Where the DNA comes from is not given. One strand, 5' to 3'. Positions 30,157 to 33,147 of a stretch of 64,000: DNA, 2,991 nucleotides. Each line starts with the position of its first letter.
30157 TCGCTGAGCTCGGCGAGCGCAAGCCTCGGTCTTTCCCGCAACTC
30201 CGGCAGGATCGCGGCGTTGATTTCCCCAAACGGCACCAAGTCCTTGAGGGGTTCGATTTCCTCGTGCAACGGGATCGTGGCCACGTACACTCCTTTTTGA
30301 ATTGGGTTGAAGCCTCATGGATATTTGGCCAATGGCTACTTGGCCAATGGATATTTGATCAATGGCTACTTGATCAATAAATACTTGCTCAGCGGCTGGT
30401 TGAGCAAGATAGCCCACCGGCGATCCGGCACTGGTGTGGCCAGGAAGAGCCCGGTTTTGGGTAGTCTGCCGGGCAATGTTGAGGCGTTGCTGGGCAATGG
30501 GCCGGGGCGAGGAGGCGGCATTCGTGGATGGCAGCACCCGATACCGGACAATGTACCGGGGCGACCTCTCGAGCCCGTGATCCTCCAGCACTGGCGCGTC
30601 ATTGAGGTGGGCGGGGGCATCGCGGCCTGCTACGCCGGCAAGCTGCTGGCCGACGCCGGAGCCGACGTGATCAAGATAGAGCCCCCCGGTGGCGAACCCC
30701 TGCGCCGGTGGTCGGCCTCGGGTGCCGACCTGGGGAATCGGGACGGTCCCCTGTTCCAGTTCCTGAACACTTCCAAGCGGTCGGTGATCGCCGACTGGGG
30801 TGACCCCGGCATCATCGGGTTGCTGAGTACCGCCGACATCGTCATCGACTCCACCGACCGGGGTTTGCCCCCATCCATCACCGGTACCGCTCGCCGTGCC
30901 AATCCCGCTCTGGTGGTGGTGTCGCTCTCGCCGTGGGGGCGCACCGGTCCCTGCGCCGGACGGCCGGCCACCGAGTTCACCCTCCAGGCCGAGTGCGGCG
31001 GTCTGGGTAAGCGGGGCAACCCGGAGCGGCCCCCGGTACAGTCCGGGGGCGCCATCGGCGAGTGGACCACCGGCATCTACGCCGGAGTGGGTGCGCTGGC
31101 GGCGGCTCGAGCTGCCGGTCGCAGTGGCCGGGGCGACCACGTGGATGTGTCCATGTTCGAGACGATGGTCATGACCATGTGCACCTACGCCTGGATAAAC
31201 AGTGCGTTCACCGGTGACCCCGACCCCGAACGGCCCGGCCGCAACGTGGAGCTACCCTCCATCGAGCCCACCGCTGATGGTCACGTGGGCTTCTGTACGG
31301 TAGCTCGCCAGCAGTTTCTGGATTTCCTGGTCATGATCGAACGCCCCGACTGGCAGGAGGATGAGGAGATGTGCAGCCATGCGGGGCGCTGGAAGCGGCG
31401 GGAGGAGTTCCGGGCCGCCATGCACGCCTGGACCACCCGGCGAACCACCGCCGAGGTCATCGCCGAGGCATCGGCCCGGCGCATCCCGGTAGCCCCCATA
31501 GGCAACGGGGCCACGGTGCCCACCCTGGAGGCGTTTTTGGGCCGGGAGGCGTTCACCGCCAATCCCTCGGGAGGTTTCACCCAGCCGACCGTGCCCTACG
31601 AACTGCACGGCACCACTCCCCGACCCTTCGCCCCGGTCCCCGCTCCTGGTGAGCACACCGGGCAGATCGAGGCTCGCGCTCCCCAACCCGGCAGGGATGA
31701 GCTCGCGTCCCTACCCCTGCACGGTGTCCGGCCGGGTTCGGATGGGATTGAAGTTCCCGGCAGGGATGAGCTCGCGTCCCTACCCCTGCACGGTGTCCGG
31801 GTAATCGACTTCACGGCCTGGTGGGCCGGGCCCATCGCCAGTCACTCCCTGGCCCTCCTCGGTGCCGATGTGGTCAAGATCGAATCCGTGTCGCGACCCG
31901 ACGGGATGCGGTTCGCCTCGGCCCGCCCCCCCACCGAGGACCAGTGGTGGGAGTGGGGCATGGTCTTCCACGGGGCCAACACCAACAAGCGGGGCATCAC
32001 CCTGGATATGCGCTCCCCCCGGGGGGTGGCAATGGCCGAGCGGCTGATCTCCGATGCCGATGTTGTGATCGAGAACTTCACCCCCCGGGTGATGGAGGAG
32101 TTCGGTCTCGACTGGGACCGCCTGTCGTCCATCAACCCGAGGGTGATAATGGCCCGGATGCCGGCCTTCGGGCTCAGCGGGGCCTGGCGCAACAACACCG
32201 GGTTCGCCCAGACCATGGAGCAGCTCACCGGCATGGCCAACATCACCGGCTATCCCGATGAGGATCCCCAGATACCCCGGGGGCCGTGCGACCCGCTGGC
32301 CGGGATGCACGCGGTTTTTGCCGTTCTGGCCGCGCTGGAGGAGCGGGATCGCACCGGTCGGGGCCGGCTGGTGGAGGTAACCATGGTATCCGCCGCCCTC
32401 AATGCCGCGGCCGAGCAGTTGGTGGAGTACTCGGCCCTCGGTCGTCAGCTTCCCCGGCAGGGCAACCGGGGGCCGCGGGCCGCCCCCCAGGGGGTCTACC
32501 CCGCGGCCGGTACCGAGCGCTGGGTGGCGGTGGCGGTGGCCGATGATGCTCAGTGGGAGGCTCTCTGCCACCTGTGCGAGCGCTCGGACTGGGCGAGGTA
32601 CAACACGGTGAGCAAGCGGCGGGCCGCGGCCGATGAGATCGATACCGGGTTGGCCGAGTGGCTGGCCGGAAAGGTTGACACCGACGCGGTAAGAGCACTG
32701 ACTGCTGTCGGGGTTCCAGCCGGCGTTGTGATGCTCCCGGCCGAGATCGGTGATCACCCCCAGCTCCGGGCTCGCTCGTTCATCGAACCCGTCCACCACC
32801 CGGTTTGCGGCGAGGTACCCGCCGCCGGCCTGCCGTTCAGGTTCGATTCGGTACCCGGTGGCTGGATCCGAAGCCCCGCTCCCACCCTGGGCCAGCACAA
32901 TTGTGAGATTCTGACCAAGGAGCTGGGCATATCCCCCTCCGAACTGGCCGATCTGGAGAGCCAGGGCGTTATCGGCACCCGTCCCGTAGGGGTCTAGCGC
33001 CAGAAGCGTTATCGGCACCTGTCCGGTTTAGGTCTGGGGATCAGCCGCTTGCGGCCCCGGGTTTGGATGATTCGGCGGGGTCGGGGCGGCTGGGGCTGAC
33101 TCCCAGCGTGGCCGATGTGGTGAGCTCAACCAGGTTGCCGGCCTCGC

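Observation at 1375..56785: More than 30 locus-specific tandem duplications sitting on gene boundaries (MIRU-like architecture without a shared repeat family)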

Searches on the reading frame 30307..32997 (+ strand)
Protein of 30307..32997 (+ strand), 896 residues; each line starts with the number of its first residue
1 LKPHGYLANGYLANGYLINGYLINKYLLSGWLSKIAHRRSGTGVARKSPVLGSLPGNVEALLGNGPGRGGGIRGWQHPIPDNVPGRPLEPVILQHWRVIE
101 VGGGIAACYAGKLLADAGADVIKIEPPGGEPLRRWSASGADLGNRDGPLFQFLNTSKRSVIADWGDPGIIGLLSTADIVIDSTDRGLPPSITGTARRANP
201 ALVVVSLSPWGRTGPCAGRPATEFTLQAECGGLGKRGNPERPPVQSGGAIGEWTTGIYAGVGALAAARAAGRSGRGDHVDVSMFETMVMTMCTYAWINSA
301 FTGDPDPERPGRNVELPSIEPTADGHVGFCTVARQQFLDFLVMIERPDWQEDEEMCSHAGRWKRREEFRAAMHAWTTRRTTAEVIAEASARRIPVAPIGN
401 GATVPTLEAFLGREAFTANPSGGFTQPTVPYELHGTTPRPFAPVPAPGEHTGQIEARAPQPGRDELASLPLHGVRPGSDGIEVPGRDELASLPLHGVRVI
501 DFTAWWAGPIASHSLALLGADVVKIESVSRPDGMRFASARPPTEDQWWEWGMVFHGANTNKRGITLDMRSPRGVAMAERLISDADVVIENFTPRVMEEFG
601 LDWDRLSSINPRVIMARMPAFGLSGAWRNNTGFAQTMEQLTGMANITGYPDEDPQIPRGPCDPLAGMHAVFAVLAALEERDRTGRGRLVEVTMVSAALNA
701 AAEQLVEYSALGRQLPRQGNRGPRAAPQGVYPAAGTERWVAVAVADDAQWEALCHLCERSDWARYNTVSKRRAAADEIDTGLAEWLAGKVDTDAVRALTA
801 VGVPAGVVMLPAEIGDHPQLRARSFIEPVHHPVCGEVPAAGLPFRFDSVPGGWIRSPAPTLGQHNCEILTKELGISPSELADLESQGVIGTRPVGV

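Call 7: search_protein_families(library=pfam, proteins=[window:30307-32997:+])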
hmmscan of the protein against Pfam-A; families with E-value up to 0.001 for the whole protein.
window:30307-32997:+ (896 aa): 1 family
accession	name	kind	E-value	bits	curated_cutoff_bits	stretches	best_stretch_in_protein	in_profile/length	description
PF02515.22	CoA_transf_3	-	1.9e-172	573.9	23.3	2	494-865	1-366/366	CoA-transferase family III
